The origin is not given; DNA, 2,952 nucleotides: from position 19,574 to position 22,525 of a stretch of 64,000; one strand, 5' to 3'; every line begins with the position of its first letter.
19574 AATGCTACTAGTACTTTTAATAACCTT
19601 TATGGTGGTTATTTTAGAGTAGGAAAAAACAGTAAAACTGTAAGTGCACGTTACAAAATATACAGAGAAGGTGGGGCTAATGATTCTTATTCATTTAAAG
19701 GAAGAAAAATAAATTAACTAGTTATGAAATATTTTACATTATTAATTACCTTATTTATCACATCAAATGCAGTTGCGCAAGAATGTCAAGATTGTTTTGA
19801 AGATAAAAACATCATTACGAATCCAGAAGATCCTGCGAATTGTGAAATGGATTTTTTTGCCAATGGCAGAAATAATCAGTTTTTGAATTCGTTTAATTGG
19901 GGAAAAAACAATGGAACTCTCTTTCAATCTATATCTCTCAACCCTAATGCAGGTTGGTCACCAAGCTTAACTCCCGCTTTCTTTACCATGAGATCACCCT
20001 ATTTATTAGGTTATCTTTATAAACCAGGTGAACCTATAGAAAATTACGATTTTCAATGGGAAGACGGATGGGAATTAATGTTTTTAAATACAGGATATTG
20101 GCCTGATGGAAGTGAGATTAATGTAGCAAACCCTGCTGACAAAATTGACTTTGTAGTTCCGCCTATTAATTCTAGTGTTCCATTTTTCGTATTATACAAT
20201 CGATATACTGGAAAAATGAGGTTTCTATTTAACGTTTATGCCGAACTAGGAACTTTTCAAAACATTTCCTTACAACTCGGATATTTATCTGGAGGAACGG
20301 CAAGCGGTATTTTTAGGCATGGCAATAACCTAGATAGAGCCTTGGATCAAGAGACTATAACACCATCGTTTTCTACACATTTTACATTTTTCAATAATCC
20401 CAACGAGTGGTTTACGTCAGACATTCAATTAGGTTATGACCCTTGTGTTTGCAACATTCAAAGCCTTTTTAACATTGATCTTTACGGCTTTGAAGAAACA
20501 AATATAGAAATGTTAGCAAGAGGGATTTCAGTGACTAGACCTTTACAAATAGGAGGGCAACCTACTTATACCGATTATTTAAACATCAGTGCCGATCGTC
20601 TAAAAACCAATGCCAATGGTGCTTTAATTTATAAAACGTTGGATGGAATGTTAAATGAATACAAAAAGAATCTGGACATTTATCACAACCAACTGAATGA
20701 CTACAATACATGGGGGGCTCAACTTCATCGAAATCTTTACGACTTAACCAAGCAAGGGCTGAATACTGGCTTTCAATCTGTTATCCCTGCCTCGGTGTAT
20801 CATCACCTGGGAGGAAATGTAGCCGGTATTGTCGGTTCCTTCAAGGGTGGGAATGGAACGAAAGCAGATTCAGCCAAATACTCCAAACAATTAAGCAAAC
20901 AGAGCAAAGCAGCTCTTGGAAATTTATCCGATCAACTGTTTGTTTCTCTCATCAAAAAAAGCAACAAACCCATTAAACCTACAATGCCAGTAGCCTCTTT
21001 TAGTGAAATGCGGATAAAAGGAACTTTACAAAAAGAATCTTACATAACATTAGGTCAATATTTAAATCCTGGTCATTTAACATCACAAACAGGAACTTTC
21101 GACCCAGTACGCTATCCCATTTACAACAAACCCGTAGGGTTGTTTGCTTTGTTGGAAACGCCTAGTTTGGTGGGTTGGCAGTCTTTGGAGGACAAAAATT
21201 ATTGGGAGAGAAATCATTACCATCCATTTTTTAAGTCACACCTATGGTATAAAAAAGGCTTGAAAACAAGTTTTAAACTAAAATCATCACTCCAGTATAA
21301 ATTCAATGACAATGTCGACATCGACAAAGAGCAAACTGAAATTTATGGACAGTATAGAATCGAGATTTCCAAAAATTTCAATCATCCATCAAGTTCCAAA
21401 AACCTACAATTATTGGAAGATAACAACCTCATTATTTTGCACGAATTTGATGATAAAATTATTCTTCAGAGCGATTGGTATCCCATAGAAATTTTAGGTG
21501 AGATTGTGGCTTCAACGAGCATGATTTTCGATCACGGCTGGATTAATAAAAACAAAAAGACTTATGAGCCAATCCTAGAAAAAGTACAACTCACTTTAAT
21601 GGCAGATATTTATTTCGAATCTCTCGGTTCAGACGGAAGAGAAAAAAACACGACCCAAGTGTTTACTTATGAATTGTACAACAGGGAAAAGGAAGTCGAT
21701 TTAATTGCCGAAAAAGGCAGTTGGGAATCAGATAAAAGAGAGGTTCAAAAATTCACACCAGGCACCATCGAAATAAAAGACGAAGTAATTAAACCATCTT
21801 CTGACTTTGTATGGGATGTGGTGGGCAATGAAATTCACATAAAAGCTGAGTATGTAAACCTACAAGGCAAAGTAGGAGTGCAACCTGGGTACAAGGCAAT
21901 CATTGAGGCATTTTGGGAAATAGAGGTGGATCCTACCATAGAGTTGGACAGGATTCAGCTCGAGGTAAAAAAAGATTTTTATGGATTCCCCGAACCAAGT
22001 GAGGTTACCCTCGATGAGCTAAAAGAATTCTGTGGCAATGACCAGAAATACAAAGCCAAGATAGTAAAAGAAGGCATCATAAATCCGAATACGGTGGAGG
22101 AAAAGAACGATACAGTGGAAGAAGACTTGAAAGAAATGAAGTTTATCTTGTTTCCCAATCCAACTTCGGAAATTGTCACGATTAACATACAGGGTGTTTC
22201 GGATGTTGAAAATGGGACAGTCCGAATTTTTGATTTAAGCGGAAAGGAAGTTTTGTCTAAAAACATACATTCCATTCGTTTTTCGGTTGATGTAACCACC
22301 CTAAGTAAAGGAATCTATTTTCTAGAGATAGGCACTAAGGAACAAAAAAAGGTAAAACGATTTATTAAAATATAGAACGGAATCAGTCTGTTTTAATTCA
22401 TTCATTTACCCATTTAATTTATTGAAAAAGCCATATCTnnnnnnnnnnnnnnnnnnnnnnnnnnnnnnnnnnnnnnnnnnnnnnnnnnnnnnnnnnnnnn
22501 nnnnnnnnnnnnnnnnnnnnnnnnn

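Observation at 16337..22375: Compact five-gene same-strand locus: tail-fibre-like secreted protein, three mosaic lipoproteins and a large T9SS cargo (candidate uncharacterised cell-surface system)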

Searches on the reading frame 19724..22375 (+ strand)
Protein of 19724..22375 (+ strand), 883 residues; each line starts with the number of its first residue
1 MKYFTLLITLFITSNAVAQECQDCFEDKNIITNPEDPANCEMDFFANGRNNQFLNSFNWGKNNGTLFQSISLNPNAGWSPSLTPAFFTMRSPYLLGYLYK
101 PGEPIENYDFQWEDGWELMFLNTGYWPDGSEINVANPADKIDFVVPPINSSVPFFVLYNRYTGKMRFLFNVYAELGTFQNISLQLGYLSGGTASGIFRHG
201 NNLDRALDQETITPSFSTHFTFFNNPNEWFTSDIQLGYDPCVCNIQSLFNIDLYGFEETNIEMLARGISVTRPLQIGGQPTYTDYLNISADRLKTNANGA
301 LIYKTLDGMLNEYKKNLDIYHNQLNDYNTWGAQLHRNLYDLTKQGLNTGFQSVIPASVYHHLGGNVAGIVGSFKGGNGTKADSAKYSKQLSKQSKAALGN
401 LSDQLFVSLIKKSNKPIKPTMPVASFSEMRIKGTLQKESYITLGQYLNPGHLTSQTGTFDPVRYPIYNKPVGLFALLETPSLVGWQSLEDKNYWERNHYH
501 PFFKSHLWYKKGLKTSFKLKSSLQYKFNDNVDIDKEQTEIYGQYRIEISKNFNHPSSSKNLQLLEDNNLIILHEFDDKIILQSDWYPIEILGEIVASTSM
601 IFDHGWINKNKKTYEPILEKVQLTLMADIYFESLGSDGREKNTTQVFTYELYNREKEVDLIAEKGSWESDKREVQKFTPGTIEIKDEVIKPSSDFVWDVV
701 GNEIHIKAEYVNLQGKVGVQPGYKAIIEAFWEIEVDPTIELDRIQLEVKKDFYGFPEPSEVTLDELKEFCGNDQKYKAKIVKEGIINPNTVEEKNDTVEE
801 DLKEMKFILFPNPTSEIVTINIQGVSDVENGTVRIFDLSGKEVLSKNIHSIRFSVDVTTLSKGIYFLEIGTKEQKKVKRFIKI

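Call 3: search_protein_families(library=pfam, proteins=[window:19724-22375:+], max_evalue=1)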
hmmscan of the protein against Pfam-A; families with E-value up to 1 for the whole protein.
window:19724-22375:+ (883 aa): 3 families
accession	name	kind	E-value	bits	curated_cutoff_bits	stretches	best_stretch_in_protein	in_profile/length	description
PF18962.6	Por_Secre_tail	-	9.4e-15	55.1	27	1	809-881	1-74/75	Secretion system C-terminal sorting domain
PF13585.12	CHU_C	-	0.002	18.6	27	1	820-881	18-84/86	CHU_C Type IX secretion signal domain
PF11589.14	DUF3244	-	0.53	10.8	25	1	820-873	31-87/96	Domain of unknown function (DUF3244)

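Call 4: search_protein_families(library=ncbifam, proteins=[window:19724-22375:+], max_evalue=1)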
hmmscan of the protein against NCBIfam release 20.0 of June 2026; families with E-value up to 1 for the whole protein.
window:19724-22375:+ (883 aa): 4 families
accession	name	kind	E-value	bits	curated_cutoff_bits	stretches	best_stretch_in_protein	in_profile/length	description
TIGR04183.1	Por_Secre_tail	domain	1.1e-14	54.1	23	1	809-882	1-71/72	T9SS type A sorting domain-containing protein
NF038113.1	T9SSA_dep_M36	equivalog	2.8e-11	42.3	885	1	793-881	779-867/869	T9SS-dependent M36 family metallopeptidase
NF050177.1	TapA_OM_Porphy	equivalog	4e-05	22.5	500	1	794-881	457-542/544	TapA/TapC family T9SS-dependent outer membrane protein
NF033708.1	T9SS_Cterm_ChiA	domain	0.044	13.7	40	1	833-879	4-51/55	T9SS sorting signal type C domain-containing protein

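Call 8: find_homologous_proteins(query=window:19724-22375:+)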
Query window:19724-22375:+ (883 aa): 66 proteins with E <= 0.001 among 8000 candidates.
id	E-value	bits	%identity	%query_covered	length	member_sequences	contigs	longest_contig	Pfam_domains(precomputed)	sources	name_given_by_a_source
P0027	0.0e+0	2048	100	100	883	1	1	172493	PF18962.8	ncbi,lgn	-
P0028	0.0e+0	1737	85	100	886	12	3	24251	PF18962.8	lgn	-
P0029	0.0e+0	1299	65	100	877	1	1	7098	PF18962.8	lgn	-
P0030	4.1e-202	692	41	99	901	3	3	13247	PF18962.8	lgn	-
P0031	2.2e-198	679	39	100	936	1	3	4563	PF18962.8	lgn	-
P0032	3.9e-187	642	38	99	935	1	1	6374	PF18962.8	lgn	-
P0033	8.7e-187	641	38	100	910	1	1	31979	PF18962.8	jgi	jgi:hypothetical protein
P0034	3.5e-186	639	40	100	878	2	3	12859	PF18962.8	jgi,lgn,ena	-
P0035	4.1e-186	639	39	100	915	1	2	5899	PF18962.8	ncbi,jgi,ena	jgi:hypothetical protein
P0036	3.0e-184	633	39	100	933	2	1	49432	PF18962.8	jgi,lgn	jgi:hypothetical protein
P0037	5.8e-183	628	38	99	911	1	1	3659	PF18962.8,PF11589.15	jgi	jgi:ribosome-associated translation inhibitor RaiA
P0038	3.4e-178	613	42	85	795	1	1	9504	-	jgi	-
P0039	9.6e-176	605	37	99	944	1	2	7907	PF18962.8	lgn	-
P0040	1.3e-175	604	37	100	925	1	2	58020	PF18962.8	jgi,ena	jgi:hypothetical protein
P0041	2.0e-172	594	38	99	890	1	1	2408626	PF18962.8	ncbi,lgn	-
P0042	3.1e-170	586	37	99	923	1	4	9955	PF18962.8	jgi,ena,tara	jgi:hypothetical protein|tara:strand:- start:46 stop:2817 length:2772 start_codon:yes stop_codon:yes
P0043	2.4e-167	577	37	99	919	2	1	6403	PF18962.8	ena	-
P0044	3.5e-160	553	36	100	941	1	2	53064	PF18962.8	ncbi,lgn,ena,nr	ncbi:MAG: hypothetical protein COA58_16620 [Bacteroidetes bacterium]|nr:MAG: hypothetical protein CO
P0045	9.5e-139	482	39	80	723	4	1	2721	PF18962.8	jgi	jgi:hypothetical protein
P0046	2.0e-123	431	36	81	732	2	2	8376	PF18962.8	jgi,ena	jgi:hypothetical protein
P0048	2.0e-118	415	32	100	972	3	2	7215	PF18962.8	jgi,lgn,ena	jgi:hypothetical protein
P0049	6.2e-118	413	33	99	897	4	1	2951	PF18962.8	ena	-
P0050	3.2e-116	408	30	99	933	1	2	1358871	PF18962.8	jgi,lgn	-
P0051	3.2e-115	404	32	100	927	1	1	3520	PF18962.8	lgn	-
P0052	5.7e-115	403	33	98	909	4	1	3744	PF18962.8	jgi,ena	-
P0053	6.6e-115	403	30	99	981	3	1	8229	PF18962.8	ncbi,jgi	jgi:hypothetical protein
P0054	2.5e-113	398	31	99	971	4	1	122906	PF18962.8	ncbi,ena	-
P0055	1.4e-111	392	32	99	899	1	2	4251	PF18962.8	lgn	-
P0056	8.5e-110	386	32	98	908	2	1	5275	PF18962.8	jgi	jgi:hypothetical protein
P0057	9.9e-110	386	32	100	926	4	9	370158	PF18962.8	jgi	jgi:hypothetical protein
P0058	4.1e-109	384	28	96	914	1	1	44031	PF18962.8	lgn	-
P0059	5.9e-104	367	29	98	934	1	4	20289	PF18962.8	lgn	-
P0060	1.8e-98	349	29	96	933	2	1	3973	PF18962.8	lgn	-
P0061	3.9e-98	348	30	95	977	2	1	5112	PF18962.8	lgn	-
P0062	2.5e-95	338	29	93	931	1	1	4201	PF18962.8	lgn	-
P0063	9.7e-95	337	30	100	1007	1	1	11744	PF18962.8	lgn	-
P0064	4.5e-93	331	30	99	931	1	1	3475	PF18962.8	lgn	-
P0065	8.0e-93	330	29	98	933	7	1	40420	PF18962.8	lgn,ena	-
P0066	6.0e-90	321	30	100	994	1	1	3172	PF18962.8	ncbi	-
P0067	1.6e-88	316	30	98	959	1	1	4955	PF18962.8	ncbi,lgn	-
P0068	2.0e-87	312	28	100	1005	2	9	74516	PF18962.8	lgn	-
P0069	2.1e-87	312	29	99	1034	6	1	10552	PF18962.8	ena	-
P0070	2.2e-87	312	29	96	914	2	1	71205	PF18962.8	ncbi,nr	ncbi:T9SS type A sorting domain-containing protein [Oscillatoria amoena NRMC-F 0135]|nr:T9SS type A 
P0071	6.9e-86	307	28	99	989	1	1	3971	PF18962.8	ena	-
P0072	1.5e-85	306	29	98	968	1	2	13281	PF18962.8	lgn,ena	-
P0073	2.4e-83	299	31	62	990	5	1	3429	PF18962.8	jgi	jgi:hypothetical protein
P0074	3.3e-83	298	28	95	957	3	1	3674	PF18962.8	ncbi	-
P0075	7.6e-81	291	30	66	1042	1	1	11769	PF18962.8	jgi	-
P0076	1.4e-80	290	28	100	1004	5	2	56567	PF18962.8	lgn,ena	-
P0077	6.8e-79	284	27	98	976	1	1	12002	PF18962.8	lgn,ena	-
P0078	1.5e-78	283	28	100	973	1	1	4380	PF18962.8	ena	-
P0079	1.6e-78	283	28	88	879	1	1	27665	PF18962.8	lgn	-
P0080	9.1e-77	277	26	88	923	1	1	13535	PF18962.8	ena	-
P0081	9.9e-75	270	29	90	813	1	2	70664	PF18962.8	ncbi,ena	-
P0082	3.1e-74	269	30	61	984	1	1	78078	PF18962.8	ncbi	-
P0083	6.1e-71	258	27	96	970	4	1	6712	PF18962.8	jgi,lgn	jgi:hypothetical protein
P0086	8.7e-42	161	23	97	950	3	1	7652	PF18962.8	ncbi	-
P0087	6.3e-37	145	25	60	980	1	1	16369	PF18962.8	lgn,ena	-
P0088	2.1e-15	74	23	100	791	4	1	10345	PF18962.8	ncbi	ncbi:MAG: T9SS type A sorting domain-containing protein [Bacteroidota bacterium]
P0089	5.1e-14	69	30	13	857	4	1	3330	PF18962.8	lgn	-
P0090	1.0e-11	62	25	61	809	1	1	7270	PF18962.8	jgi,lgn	jgi:hypothetical protein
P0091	1.1e-8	52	22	88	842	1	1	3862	PF18962.8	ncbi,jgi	jgi:hypothetical protein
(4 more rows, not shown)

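Call 10: find_encoding_contigs(protein=P0041, flank=8000, max_places=3)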
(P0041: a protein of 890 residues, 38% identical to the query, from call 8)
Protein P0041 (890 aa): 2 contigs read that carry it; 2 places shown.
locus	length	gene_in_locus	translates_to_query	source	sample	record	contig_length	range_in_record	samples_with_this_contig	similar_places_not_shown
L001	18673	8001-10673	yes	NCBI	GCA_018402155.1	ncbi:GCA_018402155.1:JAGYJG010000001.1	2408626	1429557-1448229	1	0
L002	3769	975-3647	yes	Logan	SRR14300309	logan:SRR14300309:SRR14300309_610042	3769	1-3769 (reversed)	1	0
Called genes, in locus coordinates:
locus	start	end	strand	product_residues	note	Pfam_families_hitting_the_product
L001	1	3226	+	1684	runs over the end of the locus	PF18962:Por_Secre_tail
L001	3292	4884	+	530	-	PF18962:Por_Secre_tail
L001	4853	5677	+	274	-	PF18962:Por_Secre_tail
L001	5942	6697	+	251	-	-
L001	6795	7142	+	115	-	-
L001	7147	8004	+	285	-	-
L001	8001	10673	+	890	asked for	PF18962:Por_Secre_tail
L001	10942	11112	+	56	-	-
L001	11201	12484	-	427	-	PF02417:Chromate_transp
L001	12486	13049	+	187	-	-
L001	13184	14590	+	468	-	PF03062:MBOAT, PF13813:MBOAT_2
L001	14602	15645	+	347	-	-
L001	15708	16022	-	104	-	PF11950:DUF3467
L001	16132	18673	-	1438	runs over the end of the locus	PF04997:RNA_pol_Rpb1_1, PF00623:RNA_pol_Rpb1_2, PF04983:RNA_pol_Rpb1_3, PF05000:RNA_pol_Rpb1_4, PF04998:RNA_pol_Rpb1_5, PF01333:Apocytochr_F_C (faint)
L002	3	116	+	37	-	?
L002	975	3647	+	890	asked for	PF18962:Por_Secre_tail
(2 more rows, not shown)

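Call 11: find_encoding_contigs(protein=P0050, flank=8000, max_places=3)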
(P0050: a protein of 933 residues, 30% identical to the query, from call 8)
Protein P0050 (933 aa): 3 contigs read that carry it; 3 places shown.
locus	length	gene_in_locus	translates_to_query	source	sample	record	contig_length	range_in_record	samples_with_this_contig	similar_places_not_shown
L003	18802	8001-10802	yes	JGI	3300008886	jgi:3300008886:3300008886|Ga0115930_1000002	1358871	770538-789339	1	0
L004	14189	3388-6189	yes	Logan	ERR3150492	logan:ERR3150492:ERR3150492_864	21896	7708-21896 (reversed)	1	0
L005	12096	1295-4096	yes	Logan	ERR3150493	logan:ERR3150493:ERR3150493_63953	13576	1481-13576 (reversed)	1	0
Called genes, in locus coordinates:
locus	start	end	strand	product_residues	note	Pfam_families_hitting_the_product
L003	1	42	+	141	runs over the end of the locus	PF08937:ThsB_TIR, PF13676:TIR_2 (weak)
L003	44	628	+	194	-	PF13676:TIR_2 (weak)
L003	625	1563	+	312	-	PF00656:Peptidase_C14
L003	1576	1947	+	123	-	PF08937:ThsB_TIR, PF13676:TIR_2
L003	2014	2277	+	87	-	-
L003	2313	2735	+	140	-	-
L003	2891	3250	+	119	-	PF00903:Glyoxalase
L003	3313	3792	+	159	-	PF22381:Staph_reg_Sar_Rot (weak), PF01047:MarR, PF22166:WHD_ArnR1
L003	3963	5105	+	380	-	-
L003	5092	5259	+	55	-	-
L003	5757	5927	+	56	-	-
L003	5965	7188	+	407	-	-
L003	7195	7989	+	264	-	-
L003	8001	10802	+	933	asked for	PF18962:Por_Secre_tail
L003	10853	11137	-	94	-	PF14903:WG_beta_rep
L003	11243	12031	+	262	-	-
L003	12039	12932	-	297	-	PF02481:DNA_processg_A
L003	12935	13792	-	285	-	-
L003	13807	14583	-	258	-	PF14337:Abi_alpha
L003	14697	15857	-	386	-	PF16289:PIN_12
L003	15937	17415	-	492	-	PF13479:AAA_24 (faint)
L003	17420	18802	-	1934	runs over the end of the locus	PF04002:RadC, PF04851:ResIII, PF13872:AAA_34, PF13871:Helicase_C_4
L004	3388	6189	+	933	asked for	PF18962:Por_Secre_tail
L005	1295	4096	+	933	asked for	PF18962:Por_Secre_tail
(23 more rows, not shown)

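Call 12: find_encoding_contigs(protein=P0027, flank=8000, max_places=3)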
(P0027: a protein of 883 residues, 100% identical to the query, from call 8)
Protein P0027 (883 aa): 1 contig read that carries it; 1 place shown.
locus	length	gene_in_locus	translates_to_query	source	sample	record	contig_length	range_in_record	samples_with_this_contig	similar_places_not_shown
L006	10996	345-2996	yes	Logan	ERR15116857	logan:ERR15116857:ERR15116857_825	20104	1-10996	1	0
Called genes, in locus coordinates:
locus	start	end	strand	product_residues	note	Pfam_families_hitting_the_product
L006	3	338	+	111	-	?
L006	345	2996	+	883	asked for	PF18962:Por_Secre_tail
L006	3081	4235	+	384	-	PF01118:Semialdhyde_dh (faint), PF02670:DXP_reductoisom, PF08436:DXP_redisom_C, PF13288:DXPR_C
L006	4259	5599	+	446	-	PF02163:Peptidase_M50, PF17820:PDZ_6 (faint), PF13180:PDZ_2 (faint), PF00595:PDZ (faint)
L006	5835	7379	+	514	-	PF14501:HATPase_c_5 (faint), PF02518:HATPase_c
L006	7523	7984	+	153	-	PF20105:DUF6495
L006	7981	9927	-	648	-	PF13292:DXP_synthase_N, PF02779:Transket_pyr, PF02780:Transketolase_C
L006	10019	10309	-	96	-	-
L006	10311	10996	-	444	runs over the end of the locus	PF01171:ATP_bind_3, PF28558:TilS_SCL, PF11734:TilS_C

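Call 17: find_related_loci(query=A3, collection=genome_contigs, flank=10000)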
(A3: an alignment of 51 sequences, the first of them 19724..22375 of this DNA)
Query A3 (883 aa) in genome_contigs; peptide patterns used: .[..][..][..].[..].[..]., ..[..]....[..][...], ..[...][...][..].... (x = any residue, [..] = any of these).
147 stretches matched a pattern; 110 encode a relative of the query (tblastn E <= 1e-3); the best 80 are kept; 79 distinct loci.
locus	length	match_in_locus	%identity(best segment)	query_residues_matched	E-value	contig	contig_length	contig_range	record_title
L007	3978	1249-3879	40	1-882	0e+0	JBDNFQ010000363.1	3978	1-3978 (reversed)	MAG: Bacteroidia bacterium isolate concoct.142.ELB k141_1322349, whole genome shotgun sequence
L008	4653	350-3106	38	15-883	0e+0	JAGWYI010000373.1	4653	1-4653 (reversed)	MAG: Bacteroidetes bacterium isolate REEB487 contig-150_31834, whole genome shotgun sequence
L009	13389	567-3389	36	1-880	1e-167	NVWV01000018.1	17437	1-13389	MAG: Bacteroidetes bacterium isolate NORP28 Contig_source1382A_6816, whole genome shotgun sequence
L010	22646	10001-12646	38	7-882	1e-176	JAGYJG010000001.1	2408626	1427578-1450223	MAG: Bacteroidia bacterium isolate M30B35 1, whole genome shotgun sequence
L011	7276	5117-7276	39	1-689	7e-140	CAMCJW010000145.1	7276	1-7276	MAG: Chitinophaga pinensis isolate ZE-03apr19-19 genome assembly, contig: ZE-03apr19-C24381, whole genome shotgun sequen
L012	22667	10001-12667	82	2-883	0e+0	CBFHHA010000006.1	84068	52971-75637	MAG: Flavobacteriales bacterium isolate AGTU_22_bin_22_permissive genome assembly, contig: AGTU_22_bin_22_permissive_c6,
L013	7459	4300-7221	30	7-881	9e-124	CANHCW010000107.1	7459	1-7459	MAG: Flavobacteriales bacterium isolate RE-18aug17-197 genome assembly, contig: RE-18aug17-C17650, whole genome shotgun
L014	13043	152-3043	31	7-881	3e-122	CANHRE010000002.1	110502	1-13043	MAG: Flavobacteriales bacterium isolate RE-26jul17-153 genome assembly, contig: RE-26jul17-C141, whole genome shotgun se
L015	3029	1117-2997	38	7-595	5e-127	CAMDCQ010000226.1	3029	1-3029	MAG: Chitinophaga pinensis isolate MiE-16apr19-111 genome assembly, contig: MiE-16apr19-C90210, whole genome shotgun seq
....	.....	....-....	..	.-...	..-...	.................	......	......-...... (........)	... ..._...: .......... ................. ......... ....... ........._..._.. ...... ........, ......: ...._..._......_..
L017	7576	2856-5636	30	20-873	1e-114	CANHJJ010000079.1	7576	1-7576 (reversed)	MAG: Bacteroidetes bacterium isolate RE-23may17-51 genome assembly, contig: RE-23may17-C54513, whole genome shotgun sequ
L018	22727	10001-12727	30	4-875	1e-113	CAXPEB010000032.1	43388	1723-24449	MAG: Bacteroidia bacterium isolate 02um_A1D0723_1.34 genome assembly, contig: k127_256444, whole genome shotgun sequence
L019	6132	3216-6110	29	1-882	1e-111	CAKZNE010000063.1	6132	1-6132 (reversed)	MAG TPA_asm: uncultured Cryomorphaceae bacterium isolate ERR2094168_bin.125_CONCOCT_v1.1_MAG genome assembly, contig: ER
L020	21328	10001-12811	30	15-883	6e-110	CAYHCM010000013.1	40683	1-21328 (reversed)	MAG TPA_asm: uncultured Chitinophaga sp. isolate ERP119702_co1_292 genome assembly, contig: NODE_814_length_40683_cov_49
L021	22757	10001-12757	27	6-873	1e-104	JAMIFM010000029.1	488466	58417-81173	MAG: Bacteroidia bacterium isolate UR_AS_metabat.4 k201_388885, whole genome shotgun sequence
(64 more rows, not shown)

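Call 24: search_protein_families(library=phrogs, proteins=[window:19724-22375:+], max_evalue=1)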
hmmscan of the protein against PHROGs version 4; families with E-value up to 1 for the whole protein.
window:19724-22375:+ (883 aa): 1 family
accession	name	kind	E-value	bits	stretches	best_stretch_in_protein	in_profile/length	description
phrog_31126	-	head and packaging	0.067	13.7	1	127-185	46-103/165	terminase small subunit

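Call 25: search_protein_families(library=padloc, proteins=[window:19724-22375:+], max_evalue=1)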
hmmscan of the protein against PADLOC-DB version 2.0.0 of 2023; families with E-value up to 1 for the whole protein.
window:19724-22375:+ (883 aa): 0 families

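Call 26: predict_structure(alignment_id=A3)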
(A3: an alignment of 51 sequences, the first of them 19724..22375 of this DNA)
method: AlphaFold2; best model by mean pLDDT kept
length: 883 residues; sequences in the alignment: 51
mean_pLDDT: 74.2   pTM: 0.66
mean pLDDT of the five models: 74.2, 73.5, 73.0, 71.6, 71.1
residues with pLDDT >= 90: 189; 70-90: 419; 50-70: 117; < 50: 158
segments of 3 or more residues with pLDDT < 50: 15-26, 262-306, 342-390, 403-413, 423-432, 496-500, 555-558, 784-802
pLDDT, mean of each block of 10 residues (from residue 1): 78 47 49 86 84 91 89 82 67 83 80 89 93 90 88 93 90 79 80 77 83 78 81 87 83 79 43 38 38 36 50 69 63 54 43 37 38 37 44 55 43 55 44 66 87 63 87 92 88 52 61 90 91 88 90 55 78 77 87 90 70 76 90 76 84 88 91 89 89 90 92 89 92 85 88 85 88 85 45 31 73 84 77 88 88 88 89 83 81
secondary structure, 60 per line:
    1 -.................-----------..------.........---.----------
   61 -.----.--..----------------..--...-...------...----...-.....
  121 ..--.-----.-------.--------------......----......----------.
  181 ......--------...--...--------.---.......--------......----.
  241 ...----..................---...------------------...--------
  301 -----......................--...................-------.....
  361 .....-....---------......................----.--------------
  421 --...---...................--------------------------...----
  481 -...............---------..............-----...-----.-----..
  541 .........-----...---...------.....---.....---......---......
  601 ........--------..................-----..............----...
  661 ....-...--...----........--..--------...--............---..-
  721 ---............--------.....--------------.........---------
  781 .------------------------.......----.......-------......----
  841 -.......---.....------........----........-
elements in order (helices of 4 or more, strands of 3 or more residues): H2-18 H40-46 E116-122 E154-159 E164-169 E180-186 E215-221 E230-235 H240-243 E248-265 E269-271 H306-327 H330-348 H356-365 H367-370 H380-401 E423-425 E429-447 E474-476 E482-496 E506-519 E525-527 E539-549 E561-563 E570-574 E578-582 H588-591 E595-608 E617-634 E640-653 H660-664 E666-668 E678-685 E698-700 E703-714 E724-735 E744-748 H763-771 E806-812 E817-823 E831-836 E842-848 E852-856 E863-870 E875-882
